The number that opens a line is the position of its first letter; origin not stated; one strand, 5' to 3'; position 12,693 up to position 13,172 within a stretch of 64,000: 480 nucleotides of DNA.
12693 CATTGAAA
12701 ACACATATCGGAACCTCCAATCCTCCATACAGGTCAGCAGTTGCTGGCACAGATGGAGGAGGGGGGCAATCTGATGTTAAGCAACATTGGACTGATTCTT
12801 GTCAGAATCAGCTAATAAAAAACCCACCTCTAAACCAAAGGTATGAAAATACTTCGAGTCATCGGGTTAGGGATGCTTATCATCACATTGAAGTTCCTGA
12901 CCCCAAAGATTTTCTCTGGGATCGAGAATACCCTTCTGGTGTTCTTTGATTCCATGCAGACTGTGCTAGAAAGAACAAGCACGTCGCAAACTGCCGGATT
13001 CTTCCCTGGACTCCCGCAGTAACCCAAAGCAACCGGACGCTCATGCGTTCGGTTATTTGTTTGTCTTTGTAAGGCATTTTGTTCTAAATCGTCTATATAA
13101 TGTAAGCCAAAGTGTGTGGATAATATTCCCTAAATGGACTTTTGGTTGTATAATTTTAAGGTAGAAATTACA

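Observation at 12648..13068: Cassette B: extended -10 promoter, ~160-nt leader with SD-sequestering hairpin and uORF, then a 59-codon membrane peptide (type I toxin-like architecture)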

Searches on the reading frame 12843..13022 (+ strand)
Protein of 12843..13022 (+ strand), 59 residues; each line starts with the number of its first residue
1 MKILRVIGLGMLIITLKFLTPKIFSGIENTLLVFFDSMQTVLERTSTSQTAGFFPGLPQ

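Call 12: search_protein_families(library=pfam, proteins=[window:12843-13022:+], max_evalue=0.01)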
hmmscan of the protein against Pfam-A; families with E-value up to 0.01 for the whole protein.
window:12843-13022:+ (59 aa): 0 families

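Call 13: find_encoding_contigs(protein=window:12843-13019:+, flank=5000, max_places=10)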
Protein window:12843-13019:+ (59 aa): no gene with exactly this product is on record in the collection.

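Call 17: find_homologous_proteins(query=window:12843-13019:+, max_evalue=1)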
Query window:12843-13019:+ (59 aa): 12 proteins with E <= 1 among 12 candidates.
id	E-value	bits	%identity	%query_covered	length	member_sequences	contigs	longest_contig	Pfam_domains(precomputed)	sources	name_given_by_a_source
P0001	3.0e-26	107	92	100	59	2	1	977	-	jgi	jgi:hypothetical protein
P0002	3.9e-26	107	90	100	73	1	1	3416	-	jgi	jgi:hypothetical protein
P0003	3.9e-15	72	69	93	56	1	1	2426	-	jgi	jgi:hypothetical protein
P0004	1.4e-14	71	61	100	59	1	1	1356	-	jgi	jgi:hypothetical protein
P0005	3.5e-14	69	67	93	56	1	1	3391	-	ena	-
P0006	1.4e-13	67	62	100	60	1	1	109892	-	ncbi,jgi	ncbi:MAG: hypothetical protein WC857_00870 [Candidatus Paceibacterota bacterium]|jgi:hypothetical pr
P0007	2.6e-13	67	65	93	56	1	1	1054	-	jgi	jgi:hypothetical protein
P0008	7.7e-13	65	65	88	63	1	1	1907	-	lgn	-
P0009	2.5e-12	64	74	71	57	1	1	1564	-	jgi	jgi:hypothetical protein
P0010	1.4e-11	61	57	95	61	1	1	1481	-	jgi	jgi:hypothetical protein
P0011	1.8e-11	61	63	93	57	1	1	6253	-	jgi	-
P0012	5.8e-9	53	65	76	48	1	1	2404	-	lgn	-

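Call 19: find_encoding_contigs(protein=P0006, flank=4000, max_places=3)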
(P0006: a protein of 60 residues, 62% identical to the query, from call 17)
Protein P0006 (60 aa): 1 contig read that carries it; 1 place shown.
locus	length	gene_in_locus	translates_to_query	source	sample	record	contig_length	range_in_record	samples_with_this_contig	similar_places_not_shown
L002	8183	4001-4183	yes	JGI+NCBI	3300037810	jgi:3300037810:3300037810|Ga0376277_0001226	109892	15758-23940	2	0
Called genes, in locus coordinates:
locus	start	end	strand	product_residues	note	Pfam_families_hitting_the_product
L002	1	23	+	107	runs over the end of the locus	-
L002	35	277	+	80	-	-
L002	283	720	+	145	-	-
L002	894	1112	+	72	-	-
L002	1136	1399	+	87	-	-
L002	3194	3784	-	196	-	PF06161:DUF975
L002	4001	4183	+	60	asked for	-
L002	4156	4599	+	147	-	-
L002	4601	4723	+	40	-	-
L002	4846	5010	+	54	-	-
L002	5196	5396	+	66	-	-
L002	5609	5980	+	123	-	-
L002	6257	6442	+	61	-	PF18930:DUF5679 (weak)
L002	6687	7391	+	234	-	PF13623:SurA_N_2, PF13624:SurA_N_3, PF09312:SurA_N (weak)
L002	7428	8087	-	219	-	PF00535:Glycos_transf_2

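Call 20: find_encoding_contigs(protein=P0011, flank=4000, max_places=3)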
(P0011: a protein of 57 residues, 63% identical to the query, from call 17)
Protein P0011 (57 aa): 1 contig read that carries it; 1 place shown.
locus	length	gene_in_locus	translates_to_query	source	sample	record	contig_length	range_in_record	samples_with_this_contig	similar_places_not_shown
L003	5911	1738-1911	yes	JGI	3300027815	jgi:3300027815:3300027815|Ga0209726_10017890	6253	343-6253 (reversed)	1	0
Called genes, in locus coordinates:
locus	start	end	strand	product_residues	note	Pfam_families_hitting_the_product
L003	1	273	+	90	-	?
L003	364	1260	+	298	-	PF18911:PKD_4 (faint)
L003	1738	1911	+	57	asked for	-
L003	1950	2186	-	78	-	-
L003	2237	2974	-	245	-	PF02618:YceG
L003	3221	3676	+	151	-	PF02525:Flavodoxin_2, PF03358:FMN_red (weak)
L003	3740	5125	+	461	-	PF13522:GATase_6, PF13537:GATase_7, PF00156:Pribosyltran (weak)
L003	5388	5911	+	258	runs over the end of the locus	PF00157:Pou (faint), PF13560:HTH_31 (faint), PF01381:HTH_3 (faint)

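Call 21: find_encoding_contigs(protein=P0002, flank=4000, max_places=3)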
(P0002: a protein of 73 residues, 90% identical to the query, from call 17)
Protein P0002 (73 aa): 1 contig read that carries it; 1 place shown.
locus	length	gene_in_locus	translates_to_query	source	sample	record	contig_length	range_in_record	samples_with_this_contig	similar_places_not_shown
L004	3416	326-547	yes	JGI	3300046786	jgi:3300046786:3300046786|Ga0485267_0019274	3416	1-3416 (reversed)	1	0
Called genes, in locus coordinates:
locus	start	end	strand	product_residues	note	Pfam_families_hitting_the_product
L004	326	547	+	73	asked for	-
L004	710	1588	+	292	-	-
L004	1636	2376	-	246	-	PF02618:YceG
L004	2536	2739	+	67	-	-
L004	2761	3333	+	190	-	PF02525:Flavodoxin_2, PF03358:FMN_red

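Call 22: find_encoding_contigs(protein=P0005, flank=4000, max_places=3)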
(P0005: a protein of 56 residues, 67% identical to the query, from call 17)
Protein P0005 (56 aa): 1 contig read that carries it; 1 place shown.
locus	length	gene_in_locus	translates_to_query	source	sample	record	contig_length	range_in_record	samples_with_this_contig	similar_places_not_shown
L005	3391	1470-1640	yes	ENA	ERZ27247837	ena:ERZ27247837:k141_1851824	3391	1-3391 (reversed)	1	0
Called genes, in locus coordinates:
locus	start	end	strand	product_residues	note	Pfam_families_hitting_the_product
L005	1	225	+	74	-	?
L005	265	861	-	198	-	-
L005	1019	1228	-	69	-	PF10685:KGG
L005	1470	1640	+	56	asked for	-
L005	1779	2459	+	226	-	PF13623:SurA_N_2, PF13624:SurA_N_3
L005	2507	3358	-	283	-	PF02618:YceG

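Call 23: find_encoding_contigs(protein=P0003, flank=3000, max_places=3)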
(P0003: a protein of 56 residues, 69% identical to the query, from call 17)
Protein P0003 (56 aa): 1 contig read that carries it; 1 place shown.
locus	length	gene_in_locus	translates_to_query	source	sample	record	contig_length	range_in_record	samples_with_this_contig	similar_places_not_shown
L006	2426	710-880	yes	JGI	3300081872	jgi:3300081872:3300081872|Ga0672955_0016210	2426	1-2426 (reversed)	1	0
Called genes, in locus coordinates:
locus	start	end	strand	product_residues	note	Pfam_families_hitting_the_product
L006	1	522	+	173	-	?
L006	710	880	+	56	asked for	-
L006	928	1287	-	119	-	-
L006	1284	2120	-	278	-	PF02618:YceG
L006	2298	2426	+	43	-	?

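Call 24: find_encoding_contigs(protein=P0008, flank=3000, max_places=3)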
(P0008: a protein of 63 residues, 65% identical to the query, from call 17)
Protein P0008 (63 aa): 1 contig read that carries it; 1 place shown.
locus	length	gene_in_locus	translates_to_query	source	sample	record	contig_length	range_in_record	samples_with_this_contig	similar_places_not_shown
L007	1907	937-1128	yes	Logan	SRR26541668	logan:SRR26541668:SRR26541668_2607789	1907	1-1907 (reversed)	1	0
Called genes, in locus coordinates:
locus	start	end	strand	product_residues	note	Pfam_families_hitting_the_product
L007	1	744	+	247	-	?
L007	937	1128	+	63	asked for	-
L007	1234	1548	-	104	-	-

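Call 25: find_encoding_contigs(protein=P0012, flank=3000, max_places=3)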
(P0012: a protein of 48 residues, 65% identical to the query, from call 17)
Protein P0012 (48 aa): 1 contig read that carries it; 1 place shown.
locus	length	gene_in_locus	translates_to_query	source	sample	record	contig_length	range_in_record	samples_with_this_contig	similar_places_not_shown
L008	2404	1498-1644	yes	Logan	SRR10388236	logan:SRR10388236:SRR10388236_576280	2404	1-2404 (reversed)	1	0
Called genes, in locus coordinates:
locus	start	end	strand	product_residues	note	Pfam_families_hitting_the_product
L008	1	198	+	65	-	?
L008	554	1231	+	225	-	PF13623:SurA_N_2, PF13624:SurA_N_3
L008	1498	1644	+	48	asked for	-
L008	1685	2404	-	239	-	?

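Call 26: find_encoding_contigs(protein=P0010, flank=3000, max_places=3)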
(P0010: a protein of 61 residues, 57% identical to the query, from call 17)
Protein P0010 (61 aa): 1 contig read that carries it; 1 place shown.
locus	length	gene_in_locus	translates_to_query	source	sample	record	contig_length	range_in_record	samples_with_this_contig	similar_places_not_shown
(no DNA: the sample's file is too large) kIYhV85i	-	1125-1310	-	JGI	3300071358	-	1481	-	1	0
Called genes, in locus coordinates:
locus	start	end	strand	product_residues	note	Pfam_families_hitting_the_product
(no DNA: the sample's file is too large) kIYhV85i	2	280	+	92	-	?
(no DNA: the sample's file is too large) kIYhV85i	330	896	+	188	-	-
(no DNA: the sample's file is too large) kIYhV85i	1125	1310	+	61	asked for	-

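Call 29: find_related_loci(query=A2, collection=genome_contigs, flank=3000)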
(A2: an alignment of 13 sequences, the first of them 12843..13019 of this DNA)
Query A2 (59 aa) in genome_contigs; peptide patterns used: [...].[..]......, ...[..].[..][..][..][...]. (x = any residue, [..] = any of these).
86 stretches matched a pattern; 23 encode a relative of the query (tblastn E <= 1e-3); 23 distinct loci.
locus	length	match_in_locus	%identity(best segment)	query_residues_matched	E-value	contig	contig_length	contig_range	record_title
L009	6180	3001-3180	82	1-59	8e-27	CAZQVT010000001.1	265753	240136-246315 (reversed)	MAG TPA_asm: uncultured Candidatus Saccharibacteria bacterium isolate SRP285395_co1_397 genome assembly, contig: NODE_22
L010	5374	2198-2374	76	1-59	3e-26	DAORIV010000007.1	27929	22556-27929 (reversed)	MAG TPA_asm: Parcubacteria group bacterium isolate AMR_MDS_5568 NODE_265_length_27929_cov_11.138767, whole genome shotgu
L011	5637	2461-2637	68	1-59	2e-23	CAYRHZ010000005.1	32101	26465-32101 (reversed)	MAG TPA_asm: uncultured Candidatus Saccharibacteria bacterium isolate SRP286056_co1_489 genome assembly, contig: NODE_15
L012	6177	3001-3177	68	1-58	1e-21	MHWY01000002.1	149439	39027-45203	MAG: Candidatus Zambryskibacteria bacterium RIFOXYD1_FULL_40_13 rifoxyd1_full_scaffold_107, whole genome shotgun sequenc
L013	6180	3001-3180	62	1-59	2e-20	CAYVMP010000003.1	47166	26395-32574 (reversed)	MAG TPA_asm: uncultured Candidatus Saccharibacteria bacterium isolate SRP278252_co1_28 genome assembly, contig: NODE_100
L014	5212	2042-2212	64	1-59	3e-20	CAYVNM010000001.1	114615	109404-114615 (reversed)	MAG TPA_asm: uncultured Candidatus Saccharibacteria bacterium isolate SRP278252_co2_282 genome assembly, contig: NODE_22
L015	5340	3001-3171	64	1-59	3e-20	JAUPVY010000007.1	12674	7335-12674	MAG: Patescibacteria group bacterium isolate erpe_2018_sw_42hr_WHONDRS-SW48-000099_A_bin.74 scaffold_1181, whole genome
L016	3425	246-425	63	1-59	3e-20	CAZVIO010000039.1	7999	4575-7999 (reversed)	MAG TPA_asm: uncultured Candidatus Saccharibacteria bacterium isolate SRP285395_co1_490 genome assembly, contig: NODE_15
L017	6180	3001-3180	62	1-59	4e-20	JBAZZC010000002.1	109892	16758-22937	MAG: Candidatus Paceibacterota bacterium isolate SO_2017_GW1_97 NODE_1226_length_109892_cov_1.490512_OW334_2017, whole g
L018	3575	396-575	62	1-59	5e-20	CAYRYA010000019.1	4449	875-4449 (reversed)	MAG TPA_asm: uncultured Candidatus Saccharibacteria bacterium isolate SRP286056_co1_77 genome assembly, contig: NODE_297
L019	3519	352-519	70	1-55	7e-20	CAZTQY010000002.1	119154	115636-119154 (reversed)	MAG TPA_asm: uncultured Candidatus Saccharibacteria bacterium isolate SRP285395_co2_142 genome assembly, contig: NODE_16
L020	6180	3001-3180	60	1-59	8e-20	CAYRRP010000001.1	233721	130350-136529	MAG TPA_asm: uncultured Candidatus Saccharibacteria bacterium isolate SRP292972_co1_99 genome assembly, contig: NODE_72_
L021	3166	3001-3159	66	1-53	1e-19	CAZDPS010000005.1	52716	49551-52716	MAG TPA_asm: uncultured Candidatus Saccharibacteria bacterium isolate SRP300315_co1_23 genome assembly, contig: NODE_312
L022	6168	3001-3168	66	1-55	2e-19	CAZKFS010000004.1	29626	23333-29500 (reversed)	MAG TPA_asm: uncultured Candidatus Saccharibacteria bacterium isolate binchicken_co264_1 genome assembly, contig: NODE_8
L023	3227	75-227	65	1-51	1e-18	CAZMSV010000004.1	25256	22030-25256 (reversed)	MAG TPA_asm: uncultured Candidatus Saccharibacteria bacterium isolate SRP128246_co1_548 genome assembly, contig: NODE_36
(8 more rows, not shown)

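Call 42: search_protein_families(library=ncbifam, alignment_id=A2, max_evalue=1)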
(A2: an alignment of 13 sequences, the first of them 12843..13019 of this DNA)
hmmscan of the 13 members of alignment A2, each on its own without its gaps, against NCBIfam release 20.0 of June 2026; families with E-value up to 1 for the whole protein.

A. member 1, window:12843-13019:+ (59 aa): 0 families

B. families by the number of members that match (of 13 scanned): 7 families
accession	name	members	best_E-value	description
TIGR01495.1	ETRAMP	3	0.097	ETRAMP family protein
NF041862.1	YtfT_transport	1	0.046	galactofuranose ABC transporter, ATP-binding protein YtfT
NF007311.0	PRK09796.1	1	0.059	PTS cellobiose/arbutin/salicin transporter subunit IIBC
NF038220.1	IcmT_TraK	1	0.11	IcmT/TraK family protein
NF011489.0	PRK14896.1-5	1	0.2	16S ribosomal RNA methyltransferase A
NF045629.1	monooxsub_HsaA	1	0.23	3-hydroxy-9,10-secoandrosta-1,3,5(10)-triene-9,17-dione monooxygenase oxygenase subunit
NF008035.0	PRK10767.1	1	0.24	molecular chaperone DnaJ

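Call 43: search_protein_families(library=pfam, alignment_id=A2, max_evalue=1)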
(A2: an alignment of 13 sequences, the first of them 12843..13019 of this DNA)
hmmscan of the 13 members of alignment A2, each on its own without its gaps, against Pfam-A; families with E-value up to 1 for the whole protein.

A. member 1, window:12843-13019:+ (59 aa): 0 families

B. families by the number of members that match (of 13 scanned): 1 family
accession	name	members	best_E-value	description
PF10961.13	SelK_SelG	2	0.19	Selenoprotein SelK_SelG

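Call 45: search_protein_representatives(alignment_id=A2)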
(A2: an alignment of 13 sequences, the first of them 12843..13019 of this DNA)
Query: 13 sequences, 59 profile positions. Proteins with E-value up to 0.001 (for the whole library): 175; up to 1e-10: 36; up to 1e-30: 0. The best 150 are listed.
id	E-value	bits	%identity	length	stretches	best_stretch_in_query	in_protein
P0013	3.5e-23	97.2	-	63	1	1-58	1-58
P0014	5.3e-20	87.0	-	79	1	1-56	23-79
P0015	1.0e-19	86.1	-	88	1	1-51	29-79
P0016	8.1e-19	83.2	-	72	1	1-51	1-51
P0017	1.6e-18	82.3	-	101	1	1-58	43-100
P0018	1.1e-17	79.6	-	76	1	4-54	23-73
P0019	6.1e-17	77.2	-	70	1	1-53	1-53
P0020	1.6e-15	72.7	-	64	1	1-58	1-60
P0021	2.2e-15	72.2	-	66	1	1-52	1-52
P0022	6.7e-15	70.7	-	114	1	1-55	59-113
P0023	4.7e-14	68.0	-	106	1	1-50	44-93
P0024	1.3e-13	66.6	-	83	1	1-58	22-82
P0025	7.6e-13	64.1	-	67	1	1-55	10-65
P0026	9.8e-13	63.8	-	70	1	1-52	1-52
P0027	1.2e-12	63.5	-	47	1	12-55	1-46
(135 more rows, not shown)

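Call 47: search_solved_structures(query=A4, max_evalue=10, show_alignments=2)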
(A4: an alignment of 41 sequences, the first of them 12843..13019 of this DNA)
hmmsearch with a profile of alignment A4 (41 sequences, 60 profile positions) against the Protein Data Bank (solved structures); distinct sequences matched with E-value up to 10: 0.

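Call 48: search_protein_families(library=pfam, alignment_id=A4, max_evalue=1)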
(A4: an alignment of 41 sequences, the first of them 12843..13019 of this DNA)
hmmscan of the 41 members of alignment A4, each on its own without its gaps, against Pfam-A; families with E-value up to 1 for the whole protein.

A. member 1, window:12843-13019:+ (59 aa): 0 families

B. families by the number of members that match (of 41 scanned): 12 families
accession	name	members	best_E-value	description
PF24566.1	HEAT_Ints3_C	2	0.035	Ints3-like, C-terminal HEAT repeats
PF02572.21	CobA_CobO_BtuR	2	0.04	ATP:corrinoid adenosyltransferase BtuR/CobO/CobP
PF13347.12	MFS_2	1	0.0064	MFS/sugar transport protein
PF21724.2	DUF6861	1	0.01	Family of unknown function (DUF6861)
PF18910.5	DUF5665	1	0.053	Domain of unknown function (DUF5665)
PF13939.11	TisB_toxin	1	0.067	Toxin TisB, type I toxin-antitoxin system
PF02313.22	Fumarate_red_D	1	0.086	Fumarate reductase subunit D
PF07787.17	TMEM43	1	0.13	Transmembrane protein 43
PF11317.13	DUF3119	1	0.15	Protein of unknown function (DUF3119)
PF03929.21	PepSY_TM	1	0.24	PepSY-associated TM region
PF12576.13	DUF3754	1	0.27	Protein of unknown function (DUF3754)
PF09716.15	ETRAMP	1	0.44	Malarial early transcribed membrane protein (ETRAMP)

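Call 49: search_protein_families(library=padloc, alignment_id=A4, max_evalue=1)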
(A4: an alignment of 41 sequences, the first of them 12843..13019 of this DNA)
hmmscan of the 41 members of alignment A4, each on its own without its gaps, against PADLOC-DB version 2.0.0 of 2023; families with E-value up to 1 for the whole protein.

A. member 1, window:12843-13019:+ (59 aa): 0 families

B. families by the number of members that match (of 41 scanned): 1 family
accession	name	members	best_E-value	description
PDLC03811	RTasSLATT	1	0.07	DRT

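Call 52: find_related_loci(query=A5, collection=metagenome_contigs, flank=1500)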
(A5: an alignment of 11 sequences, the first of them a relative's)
Query A5 (72 aa) in metagenome_contigs; peptide patterns used: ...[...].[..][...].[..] (x = any residue, [..] = any of these).
169 stretches matched a pattern; 50 encode a relative of the query (tblastn E <= 1e-3); 50 distinct loci.
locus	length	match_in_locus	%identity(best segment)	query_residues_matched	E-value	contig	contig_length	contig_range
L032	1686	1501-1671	70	1-57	2e-22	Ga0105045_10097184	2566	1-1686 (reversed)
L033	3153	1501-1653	73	1-51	5e-20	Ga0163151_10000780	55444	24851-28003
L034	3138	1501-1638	74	1-46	7e-18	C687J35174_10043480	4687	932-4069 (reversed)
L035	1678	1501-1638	72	1-46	4e-17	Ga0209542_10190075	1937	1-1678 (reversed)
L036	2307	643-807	62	1-55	4e-17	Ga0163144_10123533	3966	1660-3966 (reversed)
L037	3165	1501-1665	62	1-55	4e-17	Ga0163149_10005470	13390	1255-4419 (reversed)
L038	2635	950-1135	56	1-58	7e-16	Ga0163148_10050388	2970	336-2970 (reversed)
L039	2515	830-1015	56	1-58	7e-16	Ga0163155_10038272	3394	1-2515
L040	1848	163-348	56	1-58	7e-16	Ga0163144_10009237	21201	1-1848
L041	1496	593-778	56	1-58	6e-16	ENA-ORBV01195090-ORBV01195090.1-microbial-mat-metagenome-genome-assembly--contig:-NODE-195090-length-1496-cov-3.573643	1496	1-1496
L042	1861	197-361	51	1-55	3e-15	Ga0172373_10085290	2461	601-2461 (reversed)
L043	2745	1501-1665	51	1-55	3e-15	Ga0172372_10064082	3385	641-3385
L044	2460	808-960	57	1-51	5e-15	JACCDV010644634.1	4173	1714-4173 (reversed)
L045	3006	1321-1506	52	1-58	1e-14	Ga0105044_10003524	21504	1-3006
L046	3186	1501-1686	52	1-58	1e-14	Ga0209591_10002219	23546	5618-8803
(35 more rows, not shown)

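Call 83: predict_structure(alignment_id=A2)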
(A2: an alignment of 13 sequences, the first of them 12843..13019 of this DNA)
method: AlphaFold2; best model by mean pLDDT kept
length: 59 residues; sequences in the alignment: 13
mean_pLDDT: 79.3   pTM: 0.39
mean pLDDT of the five models: 79.3, 78.8, 78.6, 74.2, 69.7
residues with pLDDT >= 90: 23; 70-90: 20; 50-70: 13; < 50: 3
segments of 3 or more residues with pLDDT < 50: none
pLDDT, mean of each block of 10 residues (from residue 1): 87 93 90 89 63 52
secondary structure, 60 per line:
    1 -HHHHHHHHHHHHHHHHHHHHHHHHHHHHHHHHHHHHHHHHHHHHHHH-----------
elements in order: H2-48

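Call 87: search_dna_similar(query=window:12843-13019:+, collection=phages, mode=protein, max_evalue=0.01)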
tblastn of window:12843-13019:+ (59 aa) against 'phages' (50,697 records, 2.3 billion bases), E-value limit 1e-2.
No match.

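Call 88: search_dna_similar(query=window:12843-13019:+, collection=plasmids, mode=protein, max_evalue=0.01)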
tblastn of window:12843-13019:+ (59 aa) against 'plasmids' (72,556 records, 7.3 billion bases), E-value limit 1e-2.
No match.

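Call 89: find_related_loci(query=A2, collection=viral_contigs, flank=1500)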
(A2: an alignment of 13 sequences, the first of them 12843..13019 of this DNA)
Query A2 (59 aa) in viral_contigs; peptide patterns used: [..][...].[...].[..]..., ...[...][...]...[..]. (x = any residue, [..] = any of these).
112 stretches matched a pattern, but none encodes a relative of the query by tblastn (E <= 1e-3).
